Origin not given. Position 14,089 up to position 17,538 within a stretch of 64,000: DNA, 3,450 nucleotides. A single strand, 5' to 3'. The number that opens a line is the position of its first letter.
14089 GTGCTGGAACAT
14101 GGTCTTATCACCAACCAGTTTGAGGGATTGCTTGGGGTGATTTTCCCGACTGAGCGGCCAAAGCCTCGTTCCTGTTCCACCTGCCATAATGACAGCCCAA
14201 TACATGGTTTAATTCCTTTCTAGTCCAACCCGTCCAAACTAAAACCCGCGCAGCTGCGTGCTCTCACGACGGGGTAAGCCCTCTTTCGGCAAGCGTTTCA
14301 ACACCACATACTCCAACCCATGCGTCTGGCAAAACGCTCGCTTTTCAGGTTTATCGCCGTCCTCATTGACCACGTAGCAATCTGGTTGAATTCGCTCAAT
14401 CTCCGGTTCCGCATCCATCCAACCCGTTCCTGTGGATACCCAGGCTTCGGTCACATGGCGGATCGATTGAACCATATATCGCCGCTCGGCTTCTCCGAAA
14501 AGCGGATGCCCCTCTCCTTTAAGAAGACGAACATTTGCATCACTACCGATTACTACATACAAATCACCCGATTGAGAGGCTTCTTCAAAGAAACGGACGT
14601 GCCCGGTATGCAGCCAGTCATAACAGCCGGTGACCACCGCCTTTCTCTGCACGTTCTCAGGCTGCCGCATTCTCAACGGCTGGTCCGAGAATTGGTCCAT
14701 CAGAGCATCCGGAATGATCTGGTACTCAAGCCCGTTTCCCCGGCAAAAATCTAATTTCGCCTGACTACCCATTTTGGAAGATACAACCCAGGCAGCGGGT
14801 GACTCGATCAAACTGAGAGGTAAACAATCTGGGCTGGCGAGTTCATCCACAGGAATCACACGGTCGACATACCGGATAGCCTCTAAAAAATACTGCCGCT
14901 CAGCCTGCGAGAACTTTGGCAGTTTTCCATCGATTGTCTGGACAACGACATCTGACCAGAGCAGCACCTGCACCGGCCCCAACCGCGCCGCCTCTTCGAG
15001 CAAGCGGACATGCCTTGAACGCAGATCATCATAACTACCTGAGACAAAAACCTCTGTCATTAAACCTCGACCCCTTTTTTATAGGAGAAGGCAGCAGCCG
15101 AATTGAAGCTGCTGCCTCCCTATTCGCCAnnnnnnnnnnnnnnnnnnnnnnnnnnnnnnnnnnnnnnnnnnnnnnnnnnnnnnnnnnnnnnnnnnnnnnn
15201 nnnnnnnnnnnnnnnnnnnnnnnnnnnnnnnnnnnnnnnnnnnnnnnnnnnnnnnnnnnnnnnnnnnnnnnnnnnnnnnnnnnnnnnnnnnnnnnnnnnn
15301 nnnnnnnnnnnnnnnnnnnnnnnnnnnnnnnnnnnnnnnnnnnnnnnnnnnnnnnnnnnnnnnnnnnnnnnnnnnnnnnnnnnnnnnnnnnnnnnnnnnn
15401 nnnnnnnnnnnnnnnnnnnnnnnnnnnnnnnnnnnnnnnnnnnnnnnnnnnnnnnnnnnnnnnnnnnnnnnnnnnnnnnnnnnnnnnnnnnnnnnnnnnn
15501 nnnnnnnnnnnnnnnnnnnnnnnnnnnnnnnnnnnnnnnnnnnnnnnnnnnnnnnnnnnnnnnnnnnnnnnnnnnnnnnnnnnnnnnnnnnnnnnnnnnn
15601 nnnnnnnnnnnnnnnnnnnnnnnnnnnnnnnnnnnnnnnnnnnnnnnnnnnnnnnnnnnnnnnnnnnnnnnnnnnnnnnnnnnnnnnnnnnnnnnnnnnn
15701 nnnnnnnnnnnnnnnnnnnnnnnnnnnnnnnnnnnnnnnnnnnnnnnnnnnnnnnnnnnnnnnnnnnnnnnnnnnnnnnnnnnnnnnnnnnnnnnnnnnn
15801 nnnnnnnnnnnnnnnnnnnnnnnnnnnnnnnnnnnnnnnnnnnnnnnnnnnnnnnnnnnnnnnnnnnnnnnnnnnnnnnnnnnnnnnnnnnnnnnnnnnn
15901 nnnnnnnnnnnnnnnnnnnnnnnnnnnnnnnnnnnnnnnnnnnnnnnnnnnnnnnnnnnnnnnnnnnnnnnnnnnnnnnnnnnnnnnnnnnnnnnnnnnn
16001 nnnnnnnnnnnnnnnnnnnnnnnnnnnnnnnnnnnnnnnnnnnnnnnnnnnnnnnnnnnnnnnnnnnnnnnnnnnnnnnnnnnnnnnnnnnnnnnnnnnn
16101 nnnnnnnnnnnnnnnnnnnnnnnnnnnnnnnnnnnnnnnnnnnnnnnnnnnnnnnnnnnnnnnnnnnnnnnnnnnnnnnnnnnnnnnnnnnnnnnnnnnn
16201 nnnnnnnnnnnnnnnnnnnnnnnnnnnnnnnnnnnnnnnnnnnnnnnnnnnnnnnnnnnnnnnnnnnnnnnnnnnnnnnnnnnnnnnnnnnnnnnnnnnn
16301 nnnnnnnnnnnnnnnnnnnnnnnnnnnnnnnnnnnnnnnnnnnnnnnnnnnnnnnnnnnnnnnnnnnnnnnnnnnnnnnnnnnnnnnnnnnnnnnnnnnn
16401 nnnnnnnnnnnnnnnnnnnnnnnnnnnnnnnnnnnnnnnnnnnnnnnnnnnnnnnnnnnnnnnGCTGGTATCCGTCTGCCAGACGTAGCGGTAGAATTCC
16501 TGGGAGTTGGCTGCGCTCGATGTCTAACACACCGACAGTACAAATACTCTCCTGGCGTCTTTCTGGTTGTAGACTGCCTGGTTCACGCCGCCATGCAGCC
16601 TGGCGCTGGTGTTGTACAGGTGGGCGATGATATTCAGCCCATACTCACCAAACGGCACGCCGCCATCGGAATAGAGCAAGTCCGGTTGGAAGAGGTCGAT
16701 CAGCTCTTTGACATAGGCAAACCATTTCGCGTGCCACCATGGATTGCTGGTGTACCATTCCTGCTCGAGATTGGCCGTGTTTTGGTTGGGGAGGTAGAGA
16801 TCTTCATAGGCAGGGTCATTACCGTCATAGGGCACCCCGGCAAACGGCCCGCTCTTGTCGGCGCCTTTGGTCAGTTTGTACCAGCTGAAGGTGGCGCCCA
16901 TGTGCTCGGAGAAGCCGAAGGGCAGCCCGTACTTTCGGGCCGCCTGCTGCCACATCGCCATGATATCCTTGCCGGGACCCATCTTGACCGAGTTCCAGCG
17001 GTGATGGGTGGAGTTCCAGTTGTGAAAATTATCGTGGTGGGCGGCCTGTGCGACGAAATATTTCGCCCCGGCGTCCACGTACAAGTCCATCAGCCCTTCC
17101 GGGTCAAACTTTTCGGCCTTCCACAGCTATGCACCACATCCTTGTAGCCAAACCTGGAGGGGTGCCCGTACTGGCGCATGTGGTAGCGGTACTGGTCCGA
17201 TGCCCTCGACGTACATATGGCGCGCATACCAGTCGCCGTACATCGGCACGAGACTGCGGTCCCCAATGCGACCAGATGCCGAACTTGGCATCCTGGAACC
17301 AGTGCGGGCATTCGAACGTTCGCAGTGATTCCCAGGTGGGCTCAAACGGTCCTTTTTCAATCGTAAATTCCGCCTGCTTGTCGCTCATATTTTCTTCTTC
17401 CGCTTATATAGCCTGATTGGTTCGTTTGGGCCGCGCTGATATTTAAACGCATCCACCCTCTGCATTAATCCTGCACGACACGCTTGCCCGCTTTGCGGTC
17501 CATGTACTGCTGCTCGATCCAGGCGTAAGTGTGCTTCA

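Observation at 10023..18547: Seven-gene operon joining three GH29 enzymes to a sugar kinase, two nucleotidyltransferase-type proteins and GDP-mannose 3,5-epimerase: a possible GDP-linked (Leloir-like) L-galactose/L-fucose route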

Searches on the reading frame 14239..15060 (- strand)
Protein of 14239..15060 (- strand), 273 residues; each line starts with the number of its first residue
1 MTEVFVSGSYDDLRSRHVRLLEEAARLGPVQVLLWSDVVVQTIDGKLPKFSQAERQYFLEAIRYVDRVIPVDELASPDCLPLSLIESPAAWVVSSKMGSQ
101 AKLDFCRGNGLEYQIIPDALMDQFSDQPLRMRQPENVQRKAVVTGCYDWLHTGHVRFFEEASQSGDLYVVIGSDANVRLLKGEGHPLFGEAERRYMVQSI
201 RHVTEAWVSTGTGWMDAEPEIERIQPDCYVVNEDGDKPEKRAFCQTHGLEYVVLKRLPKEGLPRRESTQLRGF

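Call 4: search_protein_families(library=pfam, proteins=[window:14239-15060:-], max_evalue=0.01)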
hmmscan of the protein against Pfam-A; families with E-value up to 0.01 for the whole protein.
window:14239-15060:- (273 aa): 1 family
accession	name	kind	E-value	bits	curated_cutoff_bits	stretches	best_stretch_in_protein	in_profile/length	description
PF01467.32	CTP_transf_like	-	2.8e-16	60.4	21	2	143-234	2-89/133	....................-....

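Call 7: search_protein_families(library=ncbifam, proteins=[window:14239-15060:-], max_evalue=0.01)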
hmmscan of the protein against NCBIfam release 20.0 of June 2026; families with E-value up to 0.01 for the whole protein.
window:14239-15060:- (273 aa): 8 families
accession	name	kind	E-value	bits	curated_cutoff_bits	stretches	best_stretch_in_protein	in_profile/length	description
TIGR02199.1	rfaE_dom_II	equivalog_domain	2.1e-22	79.5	181.5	2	137-234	9-105/144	D-glycero-beta-D-manno-heptose 1-phosphate adenylyltransferase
TIGR01518.1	g3p_cytidyltrns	equivalog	7.7e-19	68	165.4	2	4-72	1-69/125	glycerol-3-phosphate cytidylyltransferase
TIGR00125.1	cyt_tran_rel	domain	9.7e-18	64.1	27.7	1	141-205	2-64/65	adenylyltransferase/cytidyltransferase family protein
NF008454.0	PRK11316.1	equivalog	1.8e-16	59.8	521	2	139-232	340-432/475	bifunctional D-glycero-beta-D-manno-heptose-7-phosphate kinase/D-glycero-beta-D-manno-heptose 1-phosphate adenylyltransferase HldE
NF001985.0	PRK00777.1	subfamily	5.2e-11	42.8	104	1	138-178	4-45/157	pantetheine-phosphate adenylyltransferase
NF005988.0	PRK08099.1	equivalog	0.00038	19.7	201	1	127-176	53-103/411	multifunctional transcriptional regulator/nicotinamide-nucleotide adenylyltransferase/ribosylnicotinamide kinase NadR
NF041124.1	CoaD_Thcocales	equivalog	0.0011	18.9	290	0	138-178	4-45/156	phosphopantetheine adenylyltransferase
TIGR01510.1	coaD_prev_kdtB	equivalog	0.0036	17.3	103.3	0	141-176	2-38/155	pantetheine-phosphate adenylyltransferase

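Call 52: search_solved_structures(query=window:14239-15060:-, max_evalue=0.001, show_alignments=2)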
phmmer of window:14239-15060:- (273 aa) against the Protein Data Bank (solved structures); distinct sequences matched with E-value up to 0.001: 5.
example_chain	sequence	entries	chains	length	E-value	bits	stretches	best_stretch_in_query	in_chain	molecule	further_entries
3elb_A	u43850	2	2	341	2e-14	56.6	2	143-206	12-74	Ethanolamine-phosphate cytidylyltransferase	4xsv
2b7l_A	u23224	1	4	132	2e-08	36.9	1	140-236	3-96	glycerol-3-phosphate cytidylyltransferase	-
1coz_A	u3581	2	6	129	1.7e-06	30.7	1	139-235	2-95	PROTEIN (GLYCEROL-3-PHOSPHATE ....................) | glycerol-3-phosphate cytidylyltransferase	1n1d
5x9q_A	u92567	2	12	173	9.4e-06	28.2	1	143-236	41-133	Putative cytidylyltransferase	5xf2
3glv_A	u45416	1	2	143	1.1e-05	28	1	141-235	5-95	Lipopolysaccharide core biosynthesis protein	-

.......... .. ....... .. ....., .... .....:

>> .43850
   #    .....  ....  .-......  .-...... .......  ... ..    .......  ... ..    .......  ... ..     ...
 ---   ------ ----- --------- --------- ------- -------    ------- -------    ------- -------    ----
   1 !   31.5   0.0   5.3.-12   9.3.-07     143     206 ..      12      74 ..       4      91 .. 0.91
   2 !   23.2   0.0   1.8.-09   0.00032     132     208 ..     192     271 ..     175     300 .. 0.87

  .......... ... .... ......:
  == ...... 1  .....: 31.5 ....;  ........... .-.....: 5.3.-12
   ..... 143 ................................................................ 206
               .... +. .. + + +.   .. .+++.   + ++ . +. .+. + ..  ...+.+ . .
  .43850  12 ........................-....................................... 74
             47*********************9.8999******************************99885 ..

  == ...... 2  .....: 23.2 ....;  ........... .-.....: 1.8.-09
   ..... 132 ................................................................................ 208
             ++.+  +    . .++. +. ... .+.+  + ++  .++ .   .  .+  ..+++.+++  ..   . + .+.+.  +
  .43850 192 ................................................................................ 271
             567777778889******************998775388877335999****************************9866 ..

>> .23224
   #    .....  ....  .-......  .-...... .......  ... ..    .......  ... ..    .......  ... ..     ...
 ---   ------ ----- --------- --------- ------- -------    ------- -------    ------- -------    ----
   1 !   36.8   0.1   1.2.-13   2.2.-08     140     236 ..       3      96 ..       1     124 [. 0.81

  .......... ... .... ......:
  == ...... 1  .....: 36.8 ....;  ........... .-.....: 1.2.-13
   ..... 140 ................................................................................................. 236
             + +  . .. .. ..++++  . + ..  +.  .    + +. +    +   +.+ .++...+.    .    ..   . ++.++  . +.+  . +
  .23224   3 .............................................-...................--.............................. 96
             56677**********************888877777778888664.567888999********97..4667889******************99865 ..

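Call 72: find_homologous_proteins(query=window:14239-15060:-)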
Query window:14239-15060:- (273 aa): 7262 proteins with E <= 0.001 among 8000 candidates; the best 120 are listed.
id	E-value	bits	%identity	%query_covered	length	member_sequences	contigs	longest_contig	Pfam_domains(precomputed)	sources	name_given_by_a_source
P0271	5.8e-183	624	100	100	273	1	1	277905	PF01467.33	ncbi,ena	-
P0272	1.9e-153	527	84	100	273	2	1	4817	PF01467.33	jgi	-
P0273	2.4e-148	511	82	100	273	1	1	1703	PF01467.33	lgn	-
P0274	1.8e-147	508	81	100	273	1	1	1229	PF01467.33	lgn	-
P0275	1.1e-144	499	79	100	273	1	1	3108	PF01467.33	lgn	-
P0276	3.3e-141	487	77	100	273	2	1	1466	PF01467.33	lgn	-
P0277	4.2e-139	480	77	100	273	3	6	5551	PF01467.33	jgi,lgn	jgi:cytidyltransferase-like protein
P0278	4.5e-138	477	78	100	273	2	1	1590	PF01467.33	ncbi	-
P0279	3.6e-131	454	74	100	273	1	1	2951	PF01467.33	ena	-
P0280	5.4e-123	428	68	100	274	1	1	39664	PF01467.33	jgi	jgi:cytidyltransferase-like protein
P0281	2.3e-122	425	68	100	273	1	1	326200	PF01467.33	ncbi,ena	-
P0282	5.4e-112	391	65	100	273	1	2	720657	PF01467.33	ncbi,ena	-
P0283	1.2e-111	390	64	100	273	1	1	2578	PF01467.33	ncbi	-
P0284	3.2e-111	389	64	100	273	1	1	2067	PF01467.33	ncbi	-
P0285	1.9e-109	383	65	100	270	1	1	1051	PF01467.33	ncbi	-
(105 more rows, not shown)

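Call 82: predict_structure(alignment_id=A4)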
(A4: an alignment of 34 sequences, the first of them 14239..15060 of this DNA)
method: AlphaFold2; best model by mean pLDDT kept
length: 273 residues; sequences in the alignment: 34
mean_pLDDT: 89.3   pTM: 0.87
mean pLDDT of the five models: 89.3, 89.2, 89.1, 88.5, 88.0
residues with pLDDT >= 90: 195; 70-90: 50; 50-70: 24; < 50: 4
segments of 3 or more residues with pLDDT < 50: 270-273
pLDDT, mean of each block of 10 residues (from residue 1): 93 94 97 98 95 96 98 95 93 96 97 96 74 66 90 92 94 91 89 95 94 80 94 87 91 80 61 41
secondary structure, 60 per line:
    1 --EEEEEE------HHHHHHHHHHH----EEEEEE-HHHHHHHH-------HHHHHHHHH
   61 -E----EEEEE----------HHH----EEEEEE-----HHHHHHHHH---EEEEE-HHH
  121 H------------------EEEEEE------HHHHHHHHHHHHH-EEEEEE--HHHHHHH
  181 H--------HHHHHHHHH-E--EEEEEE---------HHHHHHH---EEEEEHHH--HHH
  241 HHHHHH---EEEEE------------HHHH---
elements in order: E3-8 H15-25 E30-35 H37-44 H52-60 E67-71 E89-94 H100-108 E112-116 H118-121 E140-145 H152-164 E166-171 H174-181 H190-198 E203-208 H218-224 E228-232 H238-246 E250-254 H267-270

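Call 85: fold_search(model_id=the predicted structure, library=pdb)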
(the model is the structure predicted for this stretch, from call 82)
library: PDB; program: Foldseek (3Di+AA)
matches with E <= 10: 1744; with E <= 0.001: 65
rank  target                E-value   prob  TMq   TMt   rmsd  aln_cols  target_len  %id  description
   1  4xsv                  3.0e-15  1.00  0.73  0.66   4.9       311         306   18  Human CTP: Phosphoethanolamine Cytidylyltransferase in complex with CTP (released 2016-03-16)
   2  3elb                  2.7e-14  1.00  0.72  0.66   6.6       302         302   18  Human CTP: Phosphoethanolamine Cytidylyltransferase in complex with CMP (released 2008-10-21)
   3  5xf2_B                1.0e-07  1.00  0.37  0.61   7.9       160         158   28  Crystal structure of SeMet-HldC from Burkholderia pseudomallei (released 2017-07-19)
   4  3glv_A                1.3e-07  1.00  0.39  0.82   2.6       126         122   21  Crystal structure of the lipopolysaccharide core biosynthesis protein from Thermoplasma volcanium GSS1 (released 2009-05-12)
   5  5xf2_E                1.7e-07  1.00  0.35  0.64   3.5       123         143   30  Crystal structure of SeMet-HldC from Burkholderia pseudomallei (released 2017-07-19)
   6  5xf2_A                2.2e-07  1.00  0.35  0.65   3.5       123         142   30  Crystal structure of SeMet-HldC from Burkholderia pseudomallei (released 2017-07-19)
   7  2b7l_B                5.4e-07  1.00  0.37  0.82   2.6       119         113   26  Crystal Structure of CTP:Glycerol-3-Phosphate Cytidylyltransferase from Staphylococcus aureus (released 2006-06-27)
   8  2b7l_A                5.7e-07  1.00  0.37  0.82   2.5       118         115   26  Crystal Structure of CTP:Glycerol-3-Phosphate Cytidylyltransferase from Staphylococcus aureus (released 2006-06-27)
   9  1coz_A                5.7e-07  1.00  0.39  0.78   3.2       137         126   26  CTP:GLYCEROL-3-PHOSPHATE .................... FROM BACILLUS SUBTILIS (released 1999-10-06)
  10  5x3d                  2.1e-06  1.00  0.36  0.70   4.2       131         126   18  Crystal structure of HEP-CMP-bound form of cytidylyltransferase (CyTase) domain of Fom1 from Streptomyces wedmorensis (released 2017-09-13)
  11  3hl4_B                8.2e-06  1.00  0.38  0.56   4.4       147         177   18  Crystal structure of a mammalian CTP:phosphocholine cytidylyltransferase with CDP-choline (released 2009-09-22)
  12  4zcq                  1.1e-05  1.00  0.35  0.68   4.2       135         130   23  Crystal structure of the C-terminal catalytic domain of Plasmodium falciparum CTP:phosphocholine cytidylyltransferase in (released 2016-09-14)
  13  4zcs_B                1.1e-05  1.00  0.35  0.63   4.5       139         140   22  Crystal structure of the C-terminal catalytic domain of Plasmodium falciparum CTP:phosphocholine cytidylyltransferase  (released 2016-08-17)
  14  4mvd_B                1.8e-05  1.00  0.38  0.41   4.3       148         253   20  Crystal Structure of a Mammalian Cytidylyltransferase (released 2013-12-11)
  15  9hsy                  1.8e-05  1.00  0.34  0.66   4.3       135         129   23  Crystal structure of C-terminal catalytic domain of Plasmodium falciparum CTP:phosphocholine cytidylyltransferase with 4 (released 2025-03-12)
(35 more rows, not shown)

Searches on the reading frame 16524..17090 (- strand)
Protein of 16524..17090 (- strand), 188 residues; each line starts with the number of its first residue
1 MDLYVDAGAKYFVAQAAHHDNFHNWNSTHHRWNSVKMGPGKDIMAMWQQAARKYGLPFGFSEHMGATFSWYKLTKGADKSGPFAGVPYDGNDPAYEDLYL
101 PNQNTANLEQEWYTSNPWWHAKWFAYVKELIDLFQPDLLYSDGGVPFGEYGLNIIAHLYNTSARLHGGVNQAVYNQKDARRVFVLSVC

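Call 4: search_protein_families(library=pfam, proteins=[window:16524-17090:-], max_evalue=0.01)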
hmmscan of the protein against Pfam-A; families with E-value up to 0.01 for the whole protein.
window:16524-17090:- (188 aa): 1 family
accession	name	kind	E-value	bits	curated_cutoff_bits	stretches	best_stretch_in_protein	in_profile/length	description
PF01120.23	Alpha_L_fucos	-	1.3e-27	97.7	25.2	1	1-176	100-235/345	Alpha-L-fucosidase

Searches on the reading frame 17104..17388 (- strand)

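Call 4: search_protein_families(library=pfam, proteins=[window:17104-17388:-], max_evalue=0.01)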
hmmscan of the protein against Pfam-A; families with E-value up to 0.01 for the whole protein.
window:17104-17388:- (94 aa): 1 family
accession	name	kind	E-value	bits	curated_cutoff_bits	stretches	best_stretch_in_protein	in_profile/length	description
PF01120.23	Alpha_L_fucos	-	4e-12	46.7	25.2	1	10-49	9-48/345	Alpha-L-fucosidase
